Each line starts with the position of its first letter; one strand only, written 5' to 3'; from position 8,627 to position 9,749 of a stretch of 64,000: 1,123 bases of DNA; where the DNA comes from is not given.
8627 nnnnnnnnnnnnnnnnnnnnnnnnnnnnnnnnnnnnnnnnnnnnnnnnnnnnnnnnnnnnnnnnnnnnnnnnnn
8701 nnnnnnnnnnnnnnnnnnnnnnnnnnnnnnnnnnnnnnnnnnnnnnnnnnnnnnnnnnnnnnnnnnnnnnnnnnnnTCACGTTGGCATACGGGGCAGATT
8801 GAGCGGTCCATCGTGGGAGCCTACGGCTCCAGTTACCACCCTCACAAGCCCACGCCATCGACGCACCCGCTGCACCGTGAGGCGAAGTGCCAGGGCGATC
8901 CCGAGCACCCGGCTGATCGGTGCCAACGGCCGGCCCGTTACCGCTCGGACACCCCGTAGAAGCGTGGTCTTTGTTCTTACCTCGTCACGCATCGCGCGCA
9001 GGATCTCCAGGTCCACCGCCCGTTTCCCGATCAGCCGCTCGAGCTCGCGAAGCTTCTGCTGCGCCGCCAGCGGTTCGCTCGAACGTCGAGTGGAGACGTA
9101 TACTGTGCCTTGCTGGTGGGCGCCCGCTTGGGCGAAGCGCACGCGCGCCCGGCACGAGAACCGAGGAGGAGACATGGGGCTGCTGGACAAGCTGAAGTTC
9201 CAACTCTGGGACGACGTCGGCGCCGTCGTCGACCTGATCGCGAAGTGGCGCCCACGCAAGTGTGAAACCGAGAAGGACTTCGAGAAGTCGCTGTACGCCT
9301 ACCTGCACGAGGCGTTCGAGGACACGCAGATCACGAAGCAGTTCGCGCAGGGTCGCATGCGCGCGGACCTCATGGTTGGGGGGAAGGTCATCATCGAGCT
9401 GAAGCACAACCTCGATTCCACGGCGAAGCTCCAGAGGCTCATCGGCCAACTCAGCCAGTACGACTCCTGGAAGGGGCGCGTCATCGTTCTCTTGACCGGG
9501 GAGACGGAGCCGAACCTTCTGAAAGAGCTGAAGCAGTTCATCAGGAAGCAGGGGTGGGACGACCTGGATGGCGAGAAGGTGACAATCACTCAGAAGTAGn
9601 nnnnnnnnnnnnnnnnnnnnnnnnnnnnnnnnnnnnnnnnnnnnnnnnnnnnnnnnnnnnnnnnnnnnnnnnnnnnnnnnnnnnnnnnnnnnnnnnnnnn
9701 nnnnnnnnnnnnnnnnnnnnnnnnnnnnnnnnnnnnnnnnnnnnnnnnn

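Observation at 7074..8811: Zn-ribbon + deoxyribosyltransferase-like (TIR/DRT-clan) protein convergent with a membrane-anchored hypothetical protein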

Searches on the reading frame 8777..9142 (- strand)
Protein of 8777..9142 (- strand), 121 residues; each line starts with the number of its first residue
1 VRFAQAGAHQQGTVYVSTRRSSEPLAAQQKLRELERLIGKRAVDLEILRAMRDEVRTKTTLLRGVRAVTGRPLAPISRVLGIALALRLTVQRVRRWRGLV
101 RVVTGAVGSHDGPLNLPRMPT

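Call 78: search_dna_similar(query=window:8777-9142:-, collection=plasmids, mode=protein, max_rows=10, max_evalue=0.01)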
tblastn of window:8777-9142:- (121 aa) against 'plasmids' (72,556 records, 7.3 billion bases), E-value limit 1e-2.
Records with a match: 7; places in all: 7; records where one place covers at least 80% of the query: 0.
Best place of each record, by identity: <60% 7.
By first word of the organism name: Ralstonia 6; Klebsiella 1.
By predicted mobility (MOB-suite, as given by PLSDB): mobilizable 6; conjugative 1.
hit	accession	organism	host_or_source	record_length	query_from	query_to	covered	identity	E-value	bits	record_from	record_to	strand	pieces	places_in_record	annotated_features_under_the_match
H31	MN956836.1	Klebsiella pneumoniae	-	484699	21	89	57%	35.1%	9e-3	41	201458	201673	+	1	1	Transposase InsD for insertion element IS2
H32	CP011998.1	Ralstonia solanacearum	ginger,cell culture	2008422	21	83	52%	36.5%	1e-2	41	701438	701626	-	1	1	transposase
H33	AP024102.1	Ralstonia solanacearum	-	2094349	21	83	52%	36.5%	1e-2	41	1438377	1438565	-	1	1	hypothetical protein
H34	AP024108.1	Ralstonia solanacearum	-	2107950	21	83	52%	36.5%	1e-2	41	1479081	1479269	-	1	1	hypothetical protein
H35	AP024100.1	Ralstonia solanacearum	-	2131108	21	83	52%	36.5%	1e-2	41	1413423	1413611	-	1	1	hypothetical protein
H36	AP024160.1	Ralstonia solanacearum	Zingiber officinale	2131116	21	83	52%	36.5%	1e-2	41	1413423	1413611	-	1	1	hypothetical protein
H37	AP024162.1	Ralstonia solanacearum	Curcuma aromatica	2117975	21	83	52%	36.5%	1e-2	41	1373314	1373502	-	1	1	hypothetical protein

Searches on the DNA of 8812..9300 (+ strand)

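Call 77: search_dna_similar(query=window:8812-9300:+, collection=plasmids, mode=distant, max_rows=8)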
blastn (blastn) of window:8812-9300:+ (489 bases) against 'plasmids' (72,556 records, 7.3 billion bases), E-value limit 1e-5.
No match.

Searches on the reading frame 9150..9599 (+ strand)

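Call 3: search_protein_families(library=pfam, proteins=[window:9150-9599:+], max_evalue=0.1)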
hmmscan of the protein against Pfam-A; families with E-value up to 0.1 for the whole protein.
window:9150-9599:+ (149 aa): 2 families
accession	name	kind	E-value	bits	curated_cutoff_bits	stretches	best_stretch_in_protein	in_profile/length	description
PF18742.7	DpnII-MboI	-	0.0011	19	27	1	39-102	32-98/150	REase_DpnII-MboI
PF08825.15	E2_bind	-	0.074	13.5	33.2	0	115-148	43-69/82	E2 binding domain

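Call 4: search_protein_families(library=padloc, proteins=[window:9150-9599:+], max_evalue=0.1)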
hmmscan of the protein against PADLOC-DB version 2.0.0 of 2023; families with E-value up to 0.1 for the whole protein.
window:9150-9599:+ (149 aa): 1 family
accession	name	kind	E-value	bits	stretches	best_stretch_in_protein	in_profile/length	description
PDLC02989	cll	-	0.013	13.3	1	70-116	40-85/265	-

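Call 5: search_protein_families(library=ncbifam, proteins=[window:9150-9599:+], max_evalue=0.1)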
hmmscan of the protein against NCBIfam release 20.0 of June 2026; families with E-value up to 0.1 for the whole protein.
window:9150-9599:+ (149 aa): 2 families
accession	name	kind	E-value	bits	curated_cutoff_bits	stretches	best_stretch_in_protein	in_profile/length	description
NF033832.1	sce7726_fam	subfamily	2.4e-05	24.3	70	1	41-127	3-93/184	sce7726 family protein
TIGR04256.1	GxxExxY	subfamily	0.076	13.4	35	1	67-87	57-77/116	GxxExxY protein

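Call 37: search_protein_families(library=phrogs, proteins=[window:9150-9599:+], max_evalue=0.01)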
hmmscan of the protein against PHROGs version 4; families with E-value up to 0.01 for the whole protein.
window:9150-9599:+ (149 aa): 1 family
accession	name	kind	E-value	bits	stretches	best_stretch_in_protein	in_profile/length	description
phrog_984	-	unknown function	0.00043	21.2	1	63-119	34-91/230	-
